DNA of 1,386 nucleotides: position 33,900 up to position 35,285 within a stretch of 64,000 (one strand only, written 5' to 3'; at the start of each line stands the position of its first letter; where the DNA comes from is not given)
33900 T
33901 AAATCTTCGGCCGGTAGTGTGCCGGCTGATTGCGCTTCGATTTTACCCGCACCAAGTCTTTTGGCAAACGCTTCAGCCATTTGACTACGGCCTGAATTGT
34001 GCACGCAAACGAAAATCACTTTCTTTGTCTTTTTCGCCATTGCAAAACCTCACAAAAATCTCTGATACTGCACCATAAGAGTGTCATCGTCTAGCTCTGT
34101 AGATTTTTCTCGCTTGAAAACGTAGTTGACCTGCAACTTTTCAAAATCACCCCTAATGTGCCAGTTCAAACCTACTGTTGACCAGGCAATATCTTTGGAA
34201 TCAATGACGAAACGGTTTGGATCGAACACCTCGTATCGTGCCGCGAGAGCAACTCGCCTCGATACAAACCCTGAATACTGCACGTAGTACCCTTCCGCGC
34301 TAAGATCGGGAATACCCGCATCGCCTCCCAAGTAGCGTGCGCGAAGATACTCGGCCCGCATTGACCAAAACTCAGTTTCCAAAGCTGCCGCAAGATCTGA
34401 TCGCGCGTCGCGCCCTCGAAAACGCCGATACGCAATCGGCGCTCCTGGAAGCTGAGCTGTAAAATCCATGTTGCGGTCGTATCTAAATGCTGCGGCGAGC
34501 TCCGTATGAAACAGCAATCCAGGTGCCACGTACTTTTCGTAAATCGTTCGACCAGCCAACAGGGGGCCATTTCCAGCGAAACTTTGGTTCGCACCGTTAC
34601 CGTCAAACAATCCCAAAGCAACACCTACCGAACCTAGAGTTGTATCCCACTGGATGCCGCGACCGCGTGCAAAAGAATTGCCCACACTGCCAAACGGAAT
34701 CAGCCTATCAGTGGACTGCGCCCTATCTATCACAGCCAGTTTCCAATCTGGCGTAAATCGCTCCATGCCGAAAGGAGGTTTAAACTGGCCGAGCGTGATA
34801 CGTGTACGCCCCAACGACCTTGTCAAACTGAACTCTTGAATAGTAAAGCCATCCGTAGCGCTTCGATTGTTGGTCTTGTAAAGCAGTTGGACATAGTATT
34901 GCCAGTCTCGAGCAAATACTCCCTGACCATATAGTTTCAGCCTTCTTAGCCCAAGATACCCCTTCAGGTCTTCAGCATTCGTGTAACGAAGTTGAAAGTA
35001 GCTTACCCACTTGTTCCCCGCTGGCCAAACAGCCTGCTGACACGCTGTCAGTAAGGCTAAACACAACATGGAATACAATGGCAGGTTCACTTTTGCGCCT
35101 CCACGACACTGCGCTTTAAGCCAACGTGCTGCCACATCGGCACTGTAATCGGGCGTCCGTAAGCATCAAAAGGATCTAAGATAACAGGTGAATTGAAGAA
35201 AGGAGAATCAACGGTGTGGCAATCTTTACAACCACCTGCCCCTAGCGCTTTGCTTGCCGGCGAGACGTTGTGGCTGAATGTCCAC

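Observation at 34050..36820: Octaheme c-type cytochrome translationally coupled to an OprO/OprP-like porin inside an arsenic-resistance gene string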

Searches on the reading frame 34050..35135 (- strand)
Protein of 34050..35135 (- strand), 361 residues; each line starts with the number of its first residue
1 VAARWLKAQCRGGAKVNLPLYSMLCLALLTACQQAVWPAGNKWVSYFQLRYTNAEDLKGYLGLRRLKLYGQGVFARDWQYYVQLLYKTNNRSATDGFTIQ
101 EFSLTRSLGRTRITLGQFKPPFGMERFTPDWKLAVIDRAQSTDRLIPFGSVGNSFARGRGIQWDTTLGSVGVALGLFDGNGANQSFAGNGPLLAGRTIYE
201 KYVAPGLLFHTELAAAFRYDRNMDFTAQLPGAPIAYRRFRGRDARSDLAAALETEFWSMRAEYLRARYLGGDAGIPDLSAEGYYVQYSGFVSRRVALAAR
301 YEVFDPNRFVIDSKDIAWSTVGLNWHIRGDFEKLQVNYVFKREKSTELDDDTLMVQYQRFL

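Call 5: search_protein_families(library=pfam, proteins=[window:34050-35135:-], max_evalue=0.01)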
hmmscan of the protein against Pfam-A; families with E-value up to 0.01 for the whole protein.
window:34050-35135:- (361 aa): 1 family
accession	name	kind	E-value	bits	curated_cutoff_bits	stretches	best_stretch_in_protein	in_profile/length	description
PF07396.17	Porin_O_P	-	4.3e-14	53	20.9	1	48-351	13-354/370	Phosphate-selective porin O and P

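Call 6: search_protein_families(library=ncbifam, proteins=[window:34050-35135:-], max_evalue=0.01)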
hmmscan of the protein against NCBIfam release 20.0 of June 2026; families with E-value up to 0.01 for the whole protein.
window:34050-35135:- (361 aa): 0 families

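Call 34: find_related_loci(query=A2, collection=genome_contigs, flank=6000)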
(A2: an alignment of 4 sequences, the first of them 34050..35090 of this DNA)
Query A2 (346 aa) in genome_contigs; peptide patterns used: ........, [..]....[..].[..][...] (x = any residue, [..] = any of these).
87 stretches matched a pattern; 52 encode a relative of the query (tblastn E <= 1e-3); 52 distinct loci.
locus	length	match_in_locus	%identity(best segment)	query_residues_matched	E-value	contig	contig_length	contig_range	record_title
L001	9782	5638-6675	67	1-346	7e-156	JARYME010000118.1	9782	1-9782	MAG: Armatimonadota bacterium isolate A05DMB-I-24 NODE_118_length_9782_cov_4.305616, whole genome shotgun sequence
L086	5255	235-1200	53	26-346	8e-109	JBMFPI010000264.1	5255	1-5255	MAG: Armatimonadota bacterium isolate KM4338-59 NODE_264_length_5255_cov_3.388760, whole genome shotgun sequence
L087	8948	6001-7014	43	17-346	6e-79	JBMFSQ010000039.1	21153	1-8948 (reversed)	MAG: Chthonomonadales bacterium isolate KM4345-29 NODE_742_length_21153_cov_8.394303, whole genome shotgun sequence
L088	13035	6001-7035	42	17-346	3e-75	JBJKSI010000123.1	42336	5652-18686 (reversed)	MAG: Candidatus Acidiferrales bacterium isolate Bin_79 S1Ck127_1862836_flag_0_multi_10.9976_len_42336, whole genome shot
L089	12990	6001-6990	43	27-346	1e-74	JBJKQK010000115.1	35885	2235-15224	MAG: Terriglobia bacterium isolate Bin_32 S1Ck127_1640295_flag_0_multi_10.1921_len_35885, whole genome shotgun sequence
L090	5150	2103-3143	42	16-346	2e-74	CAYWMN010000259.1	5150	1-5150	MAG TPA_asm: uncultured Acidobacteriota bacterium isolate binchicken_co150_531 genome assembly, contig: NODE_48638_lengt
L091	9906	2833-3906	39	8-346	5e-73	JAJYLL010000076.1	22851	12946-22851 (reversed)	MAG: Acidobacteria bacterium isolate DBS2-1.bin74 NODE_3921_length_22851_cov_3.169600, whole genome shotgun sequence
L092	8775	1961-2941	42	30-346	2e-72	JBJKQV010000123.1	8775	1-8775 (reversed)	MAG: Terriglobia bacterium isolate Bin_43 S1Ck127_2884356_flag_0_multi_5.9942_len_8775, whole genome shotgun sequence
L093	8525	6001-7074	41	8-346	3e-72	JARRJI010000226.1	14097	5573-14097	MAG: Acidobacteriota bacterium isolate Spart_016_MAG scaffold_14116, whole genome shotgun sequence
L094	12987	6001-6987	42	27-345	3e-71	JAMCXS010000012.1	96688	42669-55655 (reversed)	MAG: Acidobacteriota bacterium isolate FK_Sedi_B_Bin.4 NODE_370_length_96688_cov_5.78936, whole genome shotgun sequence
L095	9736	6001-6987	42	28-346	3e-71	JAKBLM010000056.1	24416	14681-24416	MAG: Acidobacteria bacterium isolate FK1.bin65 NODE_1957_length_24416_cov_11.458356, whole genome shotgun sequence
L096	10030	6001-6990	42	27-346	1e-70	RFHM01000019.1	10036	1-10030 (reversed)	MAG: Acidobacteria bacterium isolate J050 k99_31610, whole genome shotgun sequence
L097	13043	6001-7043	51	8-346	4e-80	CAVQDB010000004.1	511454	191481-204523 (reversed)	MAG: uncultured Armatimonadetes bacterium isolate MFD02416.bin.3.344 genome assembly, contig: contig_61408, whole genome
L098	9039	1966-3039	41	8-346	1e-69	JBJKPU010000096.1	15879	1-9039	MAG: Terriglobia bacterium isolate Bin_15 S1Ck127_1579709_flag_0_multi_15.9810_len_15879, whole genome shotgun sequence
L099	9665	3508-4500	41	28-346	9e-67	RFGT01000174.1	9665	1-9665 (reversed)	MAG: Nitrospirae bacterium isolate J031 k99_924095, whole genome shotgun sequence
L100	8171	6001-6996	40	20-345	1e-61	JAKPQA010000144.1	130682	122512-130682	MAG: Armatimonadota bacterium isolate JPNA_maxbin.160 k141_1004305, whole genome shotgun sequence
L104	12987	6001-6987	40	27-346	1e-59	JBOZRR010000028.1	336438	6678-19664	MAG: Bryobacteraceae bacterium isolate Bin18 W5_k97_74606, whole genome shotgun sequence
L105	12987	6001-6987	39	27-346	9e-60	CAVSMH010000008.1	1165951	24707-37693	MAG: Bryobacterales bacterium isolate MFD04944.bin.1.225 genome assembly, contig: contig_23637, whole genome shotgun seq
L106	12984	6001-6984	38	27-346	4e-59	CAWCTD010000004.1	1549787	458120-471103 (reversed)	MAG: Bryobacterales bacterium isolate MFD01299.bin.2.200 genome assembly, contig: contig_8625, whole genome shotgun sequ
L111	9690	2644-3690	33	8-346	8e-56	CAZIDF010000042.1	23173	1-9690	MAG TPA_asm: uncultured Eubacteriales bacterium isolate SRP185410_co2_332 genome assembly, contig: NODE_2501_length_2317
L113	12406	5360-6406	33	8-346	4e-54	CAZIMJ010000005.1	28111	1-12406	MAG TPA_asm: uncultured Eubacteriales bacterium isolate SRP185410_co1_364 genome assembly, contig: k141_39280, whole gen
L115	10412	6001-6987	37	27-346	4e-51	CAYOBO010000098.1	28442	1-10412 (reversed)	MAG TPA_asm: uncultured Candidatus Solibacter sp. isolate SRP290908_co2_360 genome assembly, contig: NODE_2071_length_28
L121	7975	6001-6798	38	30-292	8e-33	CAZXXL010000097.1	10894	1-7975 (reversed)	MAG TPA_asm: uncultured Thermoanaerobaculia bacterium isolate binchicken_co64_65 genome assembly, contig: NODE_4472_leng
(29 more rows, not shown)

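Call 38: search_solved_structures(query=A2, max_evalue=1, show_alignments=2)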
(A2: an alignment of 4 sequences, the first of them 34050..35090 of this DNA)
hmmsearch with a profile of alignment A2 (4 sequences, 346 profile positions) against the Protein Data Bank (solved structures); distinct sequences matched with E-value up to 1: 4.
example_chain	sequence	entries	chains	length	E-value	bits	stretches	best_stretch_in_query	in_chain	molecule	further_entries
4rjw_A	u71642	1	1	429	6.1e-10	41.8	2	35-213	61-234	Porin O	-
4rjx_A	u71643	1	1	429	7.4e-10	41.5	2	35-213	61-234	Porin O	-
2hfg_H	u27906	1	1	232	0.11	14.6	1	22-81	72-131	CB3s Fab heavy chain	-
2hff_B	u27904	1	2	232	0.12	14.6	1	22-81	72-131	CB2 Fab, heavy chain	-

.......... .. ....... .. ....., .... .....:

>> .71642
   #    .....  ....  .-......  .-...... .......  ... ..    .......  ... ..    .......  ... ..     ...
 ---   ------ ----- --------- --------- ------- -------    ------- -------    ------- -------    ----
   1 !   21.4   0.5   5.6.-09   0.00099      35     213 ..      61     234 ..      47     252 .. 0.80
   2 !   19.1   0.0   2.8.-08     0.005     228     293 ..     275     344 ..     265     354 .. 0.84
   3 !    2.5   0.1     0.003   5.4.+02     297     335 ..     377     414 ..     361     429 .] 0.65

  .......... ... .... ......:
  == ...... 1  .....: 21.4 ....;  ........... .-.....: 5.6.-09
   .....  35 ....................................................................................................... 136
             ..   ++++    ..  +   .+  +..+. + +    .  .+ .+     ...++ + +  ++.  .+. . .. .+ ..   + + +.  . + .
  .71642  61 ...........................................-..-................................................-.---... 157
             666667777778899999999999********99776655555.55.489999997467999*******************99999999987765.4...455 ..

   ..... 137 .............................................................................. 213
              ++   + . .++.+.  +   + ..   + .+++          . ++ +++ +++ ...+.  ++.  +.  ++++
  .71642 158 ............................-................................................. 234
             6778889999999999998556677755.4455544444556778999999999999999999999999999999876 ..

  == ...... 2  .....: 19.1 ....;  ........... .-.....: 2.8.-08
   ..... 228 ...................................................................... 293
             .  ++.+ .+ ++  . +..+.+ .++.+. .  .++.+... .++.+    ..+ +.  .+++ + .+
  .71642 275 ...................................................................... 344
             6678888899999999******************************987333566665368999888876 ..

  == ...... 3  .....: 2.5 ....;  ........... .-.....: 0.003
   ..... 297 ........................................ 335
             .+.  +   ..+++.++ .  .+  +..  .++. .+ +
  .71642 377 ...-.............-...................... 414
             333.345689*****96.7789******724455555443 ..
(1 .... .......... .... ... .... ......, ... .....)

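Call 46: search_protein_families(library=ncbifam, proteins=[L105:9393-11810:+, L111:3707-6229:+], max_evalue=0.001)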
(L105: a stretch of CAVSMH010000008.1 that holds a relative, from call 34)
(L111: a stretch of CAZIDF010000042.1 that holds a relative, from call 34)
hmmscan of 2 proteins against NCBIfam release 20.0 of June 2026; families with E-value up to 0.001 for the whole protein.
L105:9393-11810:+ (805 aa): 8 families
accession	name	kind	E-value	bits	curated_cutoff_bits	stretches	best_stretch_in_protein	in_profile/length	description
TIGR04315.1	octaheme_Shew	subfamily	5e-11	42.3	375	1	287-380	175-254/440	tetrathionate reductase family octaheme c-type cytochrome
NF008659.0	PRK11659.1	equivalog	7.1e-10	38.9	184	1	265-377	45-143/188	cytochrome c nitrite reductase pentaheme subunit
TIGR04314.1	methano7heme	equivalog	1.6e-08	33.9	250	1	192-379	105-283/494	methanogenesis multiheme c-type cytochrome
TIGR03153.1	cytochr_NrfH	equivalog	5.3e-08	33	134.2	0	336-393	24-76/138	cytochrome c nitrite reductase small subunit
TIGR03146.1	cyt_nit_nrfB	equivalog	1.2e-07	32.2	166.6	1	265-377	10-117/145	cytochrome c nitrite reductase pentaheme subunit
TIGR03507.1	decahem_SO1788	subfamily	1.5e-06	26.9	209.3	1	194-310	577-667/672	OmcA/MtrC family decaheme c-type cytochrome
TIGR03508.1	decahem_SO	subfamily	0.0002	20.9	192.2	0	258-387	62-161/258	DmsE family decaheme c-type cytochrome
NF041028.1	decahem_GSU2203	exception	0.00045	19.5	325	0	260-381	95-186/317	GSU2203 family decaheme c-type cytochrome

L111:3707-6229:+ (840 aa): 7 families
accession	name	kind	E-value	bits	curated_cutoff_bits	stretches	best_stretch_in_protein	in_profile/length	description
TIGR04315.1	octaheme_Shew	subfamily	5.2e-09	35.6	375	1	305-427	143-260/440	tetrathionate reductase family octaheme c-type cytochrome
NF008659.0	PRK11659.1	equivalog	7.6e-08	32.3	184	1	302-418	42-143/188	cytochrome c nitrite reductase pentaheme subunit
TIGR04314.1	methano7heme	equivalog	8.5e-08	31.4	250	1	170-420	36-283/494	methanogenesis multiheme c-type cytochrome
TIGR03146.1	cyt_nit_nrfB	equivalog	1.3e-06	28.7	166.6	1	305-418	9-117/145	cytochrome c nitrite reductase pentaheme subunit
TIGR03507.1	decahem_SO1788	subfamily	2.2e-05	23.2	209.3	0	99-245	575-664/672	OmcA/MtrC family decaheme c-type cytochrome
NF043010.1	Cyt554_Nsmonas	equivalog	0.00016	21.2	400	1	339-440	33-138/238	cytochrome c-550 CycA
TIGR03508.1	decahem_SO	subfamily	0.00061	19.3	192.2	0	308-424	3-108/258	DmsE family decaheme c-type cytochrome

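Call 47: search_protein_families(library=pfam, proteins=[L105:9393-11810:+, L111:3707-6229:+], max_evalue=0.001)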
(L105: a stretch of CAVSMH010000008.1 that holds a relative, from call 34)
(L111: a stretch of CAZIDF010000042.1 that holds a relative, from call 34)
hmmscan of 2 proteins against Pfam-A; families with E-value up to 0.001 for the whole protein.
L105:9393-11810:+ (805 aa): 7 families
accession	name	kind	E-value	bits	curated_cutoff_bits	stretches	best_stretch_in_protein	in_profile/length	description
PF14522.11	Cytochrome_C7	-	4.9e-10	39.5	24.8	0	288-376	4-66/67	Cytochrome c7 and related cytochrome c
PF14537.11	Cytochrom_c3_2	-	3.5e-06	27.8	25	0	291-377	1-65/79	Cytochrome c3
PF22678.1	Cytochrom_c_NrfB-like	-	2.2e-05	25.3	27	0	263-311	30-71/89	Cytochrome c-type protein NrfB-like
PF02085.21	Cytochrom_CIII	-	2.2e-05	25.2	22.9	0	266-308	46-87/101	Class III cytochrome C family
PF22113.1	Mtrc-MtrF_II-IV_dom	-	2.8e-05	24.2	30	0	194-350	29-166/176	Outer membrane cytochrome MtrC/MtrF-like, domains II/IV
PF13435.11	Cytochrome_C554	-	3.3e-05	25.2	20.8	0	264-304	46-84/84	Cytochrome c554 and c-prime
PF03264.19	Cytochrom_NNT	-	4.3e-05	23.7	24.1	1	190-309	63-170/174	NapC/NirT cytochrome c family, N-terminal region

L111:3707-6229:+ (840 aa): 6 families
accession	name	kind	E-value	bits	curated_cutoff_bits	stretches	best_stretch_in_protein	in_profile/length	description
PF14522.11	Cytochrome_C7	-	2.3e-11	43.8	24.8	1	329-417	4-66/67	Cytochrome c7 and related cytochrome c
PF13435.11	Cytochrome_C554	-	2.1e-06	29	20.8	0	380-417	47-83/84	Cytochrome c554 and c-prime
PF14537.11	Cytochrom_c3_2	-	5e-06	27.3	25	1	332-418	1-65/79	Cytochrome c3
PF22113.1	Mtrc-MtrF_II-IV_dom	-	1.1e-05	25.5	30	0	232-350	79-170/176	Outer membrane cytochrome MtrC/MtrF-like, domains II/IV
PF09699.15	Paired_CXXCH_1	-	0.00011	22.3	20.6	0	293-316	15-38/41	Doubled CXXCH motif (Paired_CXXCH_1)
PF22678.1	Cytochrom_c_NrfB-like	-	0.00017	22.5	27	1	340-417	1-65/89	Cytochrome c-type protein NrfB-like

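Call 50: search_protein_families(library=pfam, proteins=[L113:468-899:+, L113:905-1603:+, L113:1652-2851:+, L113:2877-3554:+, L113:3572-3991:+, L113:4002-4307:+, L113:4315-4794:+, L113:4791-5306:+, L113:9877-10251:+, L113:10359-12368:-], max_evalue=0.001)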
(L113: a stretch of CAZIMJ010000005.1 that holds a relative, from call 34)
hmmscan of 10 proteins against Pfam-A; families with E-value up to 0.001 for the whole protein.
L113:468-899:+ (143 aa): 6 families
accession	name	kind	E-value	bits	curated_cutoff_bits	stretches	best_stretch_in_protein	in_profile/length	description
PF00085.26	Thioredoxin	-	3e-14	53.3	23.5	1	52-138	17-102/103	Thioredoxin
PF13098.12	Thioredoxin_2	-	2.6e-09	37.8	27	1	53-137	5-104/104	Thioredoxin-like domain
PF13728.12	TraF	-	4.1e-05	24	23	1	30-134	104-220/224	F plasmid transfer operon protein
PF14595.12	Thioredoxin_9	-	0.00014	22.2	25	1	27-123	15-113/129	Thioredoxin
PF13192.12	Thioredoxin_3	-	0.00016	22.1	24.8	1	63-133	8-71/76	Thioredoxin domain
PF13905.12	Thioredoxin_8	-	0.00051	20.8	27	0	54-90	2-40/94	Thioredoxin-like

L113:905-1603:+ (232 aa): 1 family
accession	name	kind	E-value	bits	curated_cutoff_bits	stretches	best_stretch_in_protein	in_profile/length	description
PF02683.22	DsbD_TM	-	3.7e-14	53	27.1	1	19-209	4-202/219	Cytochrome C biogenesis protein transmembrane domain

L113:1652-2851:+ (399 aa): 1 family
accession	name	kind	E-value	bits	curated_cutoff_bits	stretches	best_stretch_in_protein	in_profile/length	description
PF01758.21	SBF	-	8.3e-38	130.4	24.3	1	64-297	1-190/191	Sodium Bile acid symporter family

L113:2877-3554:+ (225 aa): 1 family
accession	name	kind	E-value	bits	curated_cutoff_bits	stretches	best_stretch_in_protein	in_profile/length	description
PF03358.20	FMN_red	-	7e-19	68.3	24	1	36-182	3-144/152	NADPH-dependent FMN reductase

L113:3572-3991:+ (139 aa): 1 family
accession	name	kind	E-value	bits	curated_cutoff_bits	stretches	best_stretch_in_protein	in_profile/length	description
PF01451.26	LMWPc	-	7.4e-19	68.8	23.2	1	8-130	1-137/144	Low molecular weight phosphotyrosine protein phosphatase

L113:4002-4307:+ (101 aa): 1 family
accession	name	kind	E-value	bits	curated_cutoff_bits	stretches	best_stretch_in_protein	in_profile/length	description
PF21621.3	MPI_cupin_dom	-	0.00067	20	27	1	45-95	26-76/79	Mannose-6-phosphate isomerase, cupin domain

L113:4315-4794:+ (159 aa): 1 family
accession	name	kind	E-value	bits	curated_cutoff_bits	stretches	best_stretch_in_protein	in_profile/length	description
PF03773.19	ArsP_1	-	6.1e-09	35.9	32.3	1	33-155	6-132/294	Predicted permease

L113:4791-5306:+ (171 aa): 1 family
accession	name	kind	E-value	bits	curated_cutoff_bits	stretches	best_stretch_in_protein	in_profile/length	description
PF03773.19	ArsP_1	-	9e-11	41.9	32.3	1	34-166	7-139/294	Predicted permease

L113:9877-10251:+ (124 aa): 0 families

L113:10359-12368:- (669 aa): 4 families
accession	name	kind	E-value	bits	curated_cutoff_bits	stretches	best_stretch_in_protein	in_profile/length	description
PF13520.12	AA_permease_2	-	3.3e-41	142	27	1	4-355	75-424/427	Amino acid permease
PF00324.27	AA_permease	-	1e-31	110.6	24.6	1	6-352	75-450/470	Amino acid permease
PF00582.32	Usp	-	6.5e-26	92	24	2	529-653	3-141/141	Universal stress protein family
PF13906.12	AA_permease_C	-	1.9e-05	25.1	27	1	314-366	1-50/51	C-terminus of AA_permease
